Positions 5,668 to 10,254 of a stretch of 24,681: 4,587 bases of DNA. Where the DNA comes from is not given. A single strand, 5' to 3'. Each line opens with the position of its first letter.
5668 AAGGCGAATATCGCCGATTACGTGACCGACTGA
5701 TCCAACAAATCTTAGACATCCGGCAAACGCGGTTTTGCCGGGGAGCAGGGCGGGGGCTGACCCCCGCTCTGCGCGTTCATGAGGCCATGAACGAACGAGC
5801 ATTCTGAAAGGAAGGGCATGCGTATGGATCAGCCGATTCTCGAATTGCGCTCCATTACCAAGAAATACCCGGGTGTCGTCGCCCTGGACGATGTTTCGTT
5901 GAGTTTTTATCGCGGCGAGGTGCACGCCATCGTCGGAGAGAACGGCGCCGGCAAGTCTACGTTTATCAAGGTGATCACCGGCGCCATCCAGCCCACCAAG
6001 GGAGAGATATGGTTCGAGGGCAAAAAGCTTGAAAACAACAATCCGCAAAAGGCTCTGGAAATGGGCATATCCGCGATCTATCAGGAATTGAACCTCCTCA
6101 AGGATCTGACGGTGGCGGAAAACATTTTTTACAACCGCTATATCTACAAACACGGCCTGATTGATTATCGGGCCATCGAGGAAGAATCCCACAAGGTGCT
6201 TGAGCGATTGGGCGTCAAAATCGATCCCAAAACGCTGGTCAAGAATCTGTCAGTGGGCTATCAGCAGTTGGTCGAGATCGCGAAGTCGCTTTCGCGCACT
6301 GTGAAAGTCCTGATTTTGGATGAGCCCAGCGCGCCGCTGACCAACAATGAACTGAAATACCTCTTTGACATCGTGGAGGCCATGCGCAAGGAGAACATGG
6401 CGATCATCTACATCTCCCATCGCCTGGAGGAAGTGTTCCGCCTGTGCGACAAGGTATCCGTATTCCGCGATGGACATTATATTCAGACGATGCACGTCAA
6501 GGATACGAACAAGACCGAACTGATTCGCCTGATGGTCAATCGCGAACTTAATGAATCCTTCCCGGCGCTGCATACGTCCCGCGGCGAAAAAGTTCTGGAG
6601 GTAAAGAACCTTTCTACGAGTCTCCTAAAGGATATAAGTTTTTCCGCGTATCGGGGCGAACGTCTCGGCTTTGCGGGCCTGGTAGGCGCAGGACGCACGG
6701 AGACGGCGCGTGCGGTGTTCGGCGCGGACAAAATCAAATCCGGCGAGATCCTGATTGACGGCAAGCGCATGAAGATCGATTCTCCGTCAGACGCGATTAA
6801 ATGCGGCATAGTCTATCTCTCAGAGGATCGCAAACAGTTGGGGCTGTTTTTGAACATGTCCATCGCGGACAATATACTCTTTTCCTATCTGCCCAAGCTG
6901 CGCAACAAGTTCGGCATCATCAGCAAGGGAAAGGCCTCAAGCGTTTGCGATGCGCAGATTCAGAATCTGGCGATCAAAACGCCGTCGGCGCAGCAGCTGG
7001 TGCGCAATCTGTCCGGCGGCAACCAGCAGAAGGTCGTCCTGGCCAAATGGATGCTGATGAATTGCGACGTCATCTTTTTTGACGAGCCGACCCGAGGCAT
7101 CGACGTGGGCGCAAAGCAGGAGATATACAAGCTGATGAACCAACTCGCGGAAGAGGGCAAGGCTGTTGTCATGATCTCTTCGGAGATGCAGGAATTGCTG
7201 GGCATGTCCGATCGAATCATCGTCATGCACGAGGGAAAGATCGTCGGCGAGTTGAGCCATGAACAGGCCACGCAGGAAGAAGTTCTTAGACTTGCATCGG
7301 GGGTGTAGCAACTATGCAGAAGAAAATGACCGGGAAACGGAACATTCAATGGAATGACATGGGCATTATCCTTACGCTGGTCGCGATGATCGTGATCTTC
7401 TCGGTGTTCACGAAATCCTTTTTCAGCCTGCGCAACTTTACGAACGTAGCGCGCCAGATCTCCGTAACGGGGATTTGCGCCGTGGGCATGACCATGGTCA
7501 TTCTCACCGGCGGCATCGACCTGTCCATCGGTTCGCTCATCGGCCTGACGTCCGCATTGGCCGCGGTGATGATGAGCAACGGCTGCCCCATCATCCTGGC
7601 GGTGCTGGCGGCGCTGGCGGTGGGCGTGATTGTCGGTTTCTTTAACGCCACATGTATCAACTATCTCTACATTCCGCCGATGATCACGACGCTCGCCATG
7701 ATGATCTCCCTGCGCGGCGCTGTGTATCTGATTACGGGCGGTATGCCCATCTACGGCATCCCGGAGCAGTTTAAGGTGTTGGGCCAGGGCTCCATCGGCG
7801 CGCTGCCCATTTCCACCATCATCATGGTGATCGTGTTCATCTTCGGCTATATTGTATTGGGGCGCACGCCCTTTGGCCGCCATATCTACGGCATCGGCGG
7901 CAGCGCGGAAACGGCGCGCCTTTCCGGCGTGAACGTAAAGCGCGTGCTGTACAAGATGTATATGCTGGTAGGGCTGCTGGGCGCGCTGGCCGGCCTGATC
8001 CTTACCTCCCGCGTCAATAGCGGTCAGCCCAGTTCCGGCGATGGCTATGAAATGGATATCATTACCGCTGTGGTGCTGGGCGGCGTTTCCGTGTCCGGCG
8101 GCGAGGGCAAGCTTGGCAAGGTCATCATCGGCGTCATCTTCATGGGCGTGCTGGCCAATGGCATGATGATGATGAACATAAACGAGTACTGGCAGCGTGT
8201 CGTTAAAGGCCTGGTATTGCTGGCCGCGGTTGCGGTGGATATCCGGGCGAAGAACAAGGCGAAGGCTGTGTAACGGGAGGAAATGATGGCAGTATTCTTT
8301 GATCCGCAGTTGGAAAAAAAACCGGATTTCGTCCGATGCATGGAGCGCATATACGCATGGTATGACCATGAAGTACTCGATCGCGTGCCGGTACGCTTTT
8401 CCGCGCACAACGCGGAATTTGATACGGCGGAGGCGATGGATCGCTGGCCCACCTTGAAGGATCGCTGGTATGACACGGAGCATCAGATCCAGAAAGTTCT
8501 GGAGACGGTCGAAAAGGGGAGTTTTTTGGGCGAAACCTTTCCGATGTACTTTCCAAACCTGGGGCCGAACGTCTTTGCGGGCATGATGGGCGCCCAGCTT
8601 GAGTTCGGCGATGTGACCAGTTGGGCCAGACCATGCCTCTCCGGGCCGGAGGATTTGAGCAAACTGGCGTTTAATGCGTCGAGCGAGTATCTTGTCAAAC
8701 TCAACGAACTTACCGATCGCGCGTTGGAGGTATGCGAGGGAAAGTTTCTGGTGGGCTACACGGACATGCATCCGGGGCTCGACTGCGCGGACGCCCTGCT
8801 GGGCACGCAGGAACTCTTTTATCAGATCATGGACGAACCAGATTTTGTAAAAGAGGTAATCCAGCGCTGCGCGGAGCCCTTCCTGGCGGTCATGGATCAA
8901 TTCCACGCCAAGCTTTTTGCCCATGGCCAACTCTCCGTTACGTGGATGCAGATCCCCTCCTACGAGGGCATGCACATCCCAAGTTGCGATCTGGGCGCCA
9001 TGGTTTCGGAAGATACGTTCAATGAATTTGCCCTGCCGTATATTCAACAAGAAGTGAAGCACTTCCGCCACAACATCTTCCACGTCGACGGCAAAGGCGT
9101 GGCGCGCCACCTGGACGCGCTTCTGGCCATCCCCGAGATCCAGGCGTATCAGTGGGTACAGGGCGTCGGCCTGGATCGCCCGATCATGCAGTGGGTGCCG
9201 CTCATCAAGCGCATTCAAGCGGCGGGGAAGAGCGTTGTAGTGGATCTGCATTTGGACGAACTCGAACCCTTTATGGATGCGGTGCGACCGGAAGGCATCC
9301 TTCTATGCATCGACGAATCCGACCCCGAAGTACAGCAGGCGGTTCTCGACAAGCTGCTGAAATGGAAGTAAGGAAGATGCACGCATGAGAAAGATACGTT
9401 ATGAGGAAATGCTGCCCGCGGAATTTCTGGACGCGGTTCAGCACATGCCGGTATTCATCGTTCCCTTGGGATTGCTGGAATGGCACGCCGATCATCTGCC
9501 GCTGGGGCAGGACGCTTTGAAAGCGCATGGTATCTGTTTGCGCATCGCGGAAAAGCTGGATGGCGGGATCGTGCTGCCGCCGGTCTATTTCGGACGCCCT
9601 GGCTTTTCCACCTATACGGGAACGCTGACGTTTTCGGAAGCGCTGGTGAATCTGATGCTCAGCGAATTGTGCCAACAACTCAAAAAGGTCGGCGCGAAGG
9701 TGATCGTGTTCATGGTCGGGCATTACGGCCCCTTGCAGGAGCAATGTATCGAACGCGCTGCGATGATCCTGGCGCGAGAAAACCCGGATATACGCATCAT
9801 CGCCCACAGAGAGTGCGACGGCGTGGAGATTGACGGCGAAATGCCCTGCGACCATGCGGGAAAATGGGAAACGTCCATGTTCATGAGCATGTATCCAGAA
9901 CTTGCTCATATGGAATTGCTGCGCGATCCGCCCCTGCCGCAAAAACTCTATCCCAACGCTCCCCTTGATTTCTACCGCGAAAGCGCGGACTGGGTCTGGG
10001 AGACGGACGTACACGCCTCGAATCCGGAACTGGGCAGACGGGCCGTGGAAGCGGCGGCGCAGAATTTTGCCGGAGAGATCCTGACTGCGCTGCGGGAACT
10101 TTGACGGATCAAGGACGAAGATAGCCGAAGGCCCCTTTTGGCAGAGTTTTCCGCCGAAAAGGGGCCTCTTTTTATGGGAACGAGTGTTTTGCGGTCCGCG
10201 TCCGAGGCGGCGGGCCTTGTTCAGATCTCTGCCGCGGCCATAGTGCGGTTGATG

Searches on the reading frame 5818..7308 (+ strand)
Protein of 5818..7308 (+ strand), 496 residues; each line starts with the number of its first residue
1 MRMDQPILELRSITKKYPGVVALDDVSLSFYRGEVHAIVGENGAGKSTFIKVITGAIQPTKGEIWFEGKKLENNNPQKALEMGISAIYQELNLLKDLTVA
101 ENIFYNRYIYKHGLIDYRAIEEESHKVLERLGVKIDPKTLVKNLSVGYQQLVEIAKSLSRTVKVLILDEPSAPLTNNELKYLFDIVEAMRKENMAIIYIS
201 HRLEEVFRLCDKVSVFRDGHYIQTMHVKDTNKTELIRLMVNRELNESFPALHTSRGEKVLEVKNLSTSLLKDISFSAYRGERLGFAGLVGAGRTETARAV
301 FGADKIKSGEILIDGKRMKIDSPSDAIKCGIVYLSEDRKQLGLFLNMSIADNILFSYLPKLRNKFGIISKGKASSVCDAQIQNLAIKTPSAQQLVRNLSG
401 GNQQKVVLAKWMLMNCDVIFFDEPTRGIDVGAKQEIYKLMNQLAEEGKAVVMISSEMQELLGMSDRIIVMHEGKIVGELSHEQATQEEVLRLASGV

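Call 5: search_protein_families(library=pfam, proteins=[window:5818-7308:+])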
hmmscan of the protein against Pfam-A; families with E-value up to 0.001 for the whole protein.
window:5818-7308:+ (496 aa): 5 families
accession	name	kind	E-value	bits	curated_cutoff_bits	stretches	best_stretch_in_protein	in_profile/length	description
PF00005.33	ABC_tran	-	6.2e-56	189.2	25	2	23-171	1-136/137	ABC transporter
PF13304.12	AAA_21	-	2.5e-10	41.3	27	0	35-85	1-63/304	AAA domain, putative AbiEii toxin, Type IV TA system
PF02463.25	SMC_N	-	1.6e-05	24.9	40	0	33-212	24-207/220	RecF/RecN/SMC N terminal domain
PF13401.12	AAA_22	-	0.00031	21.5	27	0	37-198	9-120/130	AAA domain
PF13476.12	AAA_23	-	0.00061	20.9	27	0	24-58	11-44/201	AAA domain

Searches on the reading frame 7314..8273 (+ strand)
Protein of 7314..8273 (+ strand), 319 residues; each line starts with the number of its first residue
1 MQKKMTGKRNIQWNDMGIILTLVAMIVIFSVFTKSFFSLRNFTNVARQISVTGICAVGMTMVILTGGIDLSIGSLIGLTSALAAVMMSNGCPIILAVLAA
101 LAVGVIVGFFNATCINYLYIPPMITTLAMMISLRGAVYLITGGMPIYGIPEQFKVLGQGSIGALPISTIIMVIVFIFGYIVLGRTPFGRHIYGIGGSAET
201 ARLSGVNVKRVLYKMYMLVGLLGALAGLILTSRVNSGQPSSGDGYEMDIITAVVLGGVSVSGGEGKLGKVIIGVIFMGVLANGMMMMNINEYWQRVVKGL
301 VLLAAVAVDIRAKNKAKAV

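Call 5: search_protein_families(library=pfam, proteins=[window:7314-8273:+])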
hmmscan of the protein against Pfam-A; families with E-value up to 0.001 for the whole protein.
window:7314-8273:+ (319 aa): 1 family
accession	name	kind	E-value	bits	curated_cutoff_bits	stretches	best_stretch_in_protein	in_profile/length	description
PF02653.21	BPD_transp_2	-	6.7e-41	140.6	26.8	1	42-306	2-269/269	Branched-chain amino acid transport system / permease component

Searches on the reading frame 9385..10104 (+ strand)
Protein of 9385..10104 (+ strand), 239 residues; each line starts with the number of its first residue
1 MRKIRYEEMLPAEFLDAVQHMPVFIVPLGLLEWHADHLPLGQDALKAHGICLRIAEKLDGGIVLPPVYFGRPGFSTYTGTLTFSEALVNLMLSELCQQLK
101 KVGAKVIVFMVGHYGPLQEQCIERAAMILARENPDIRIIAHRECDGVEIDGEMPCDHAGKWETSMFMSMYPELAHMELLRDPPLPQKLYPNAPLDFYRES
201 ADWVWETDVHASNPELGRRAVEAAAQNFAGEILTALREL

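Call 5: search_protein_families(library=pfam, proteins=[window:9385-10104:+])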
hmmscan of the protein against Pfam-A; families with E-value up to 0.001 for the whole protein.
window:9385-10104:+ (239 aa): 1 family
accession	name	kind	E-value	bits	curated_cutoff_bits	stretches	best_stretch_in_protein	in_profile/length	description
PF02633.19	Creatininase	-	1.7e-34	119.7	31.3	1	8-229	2-235/238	Creatinine amidohydrolase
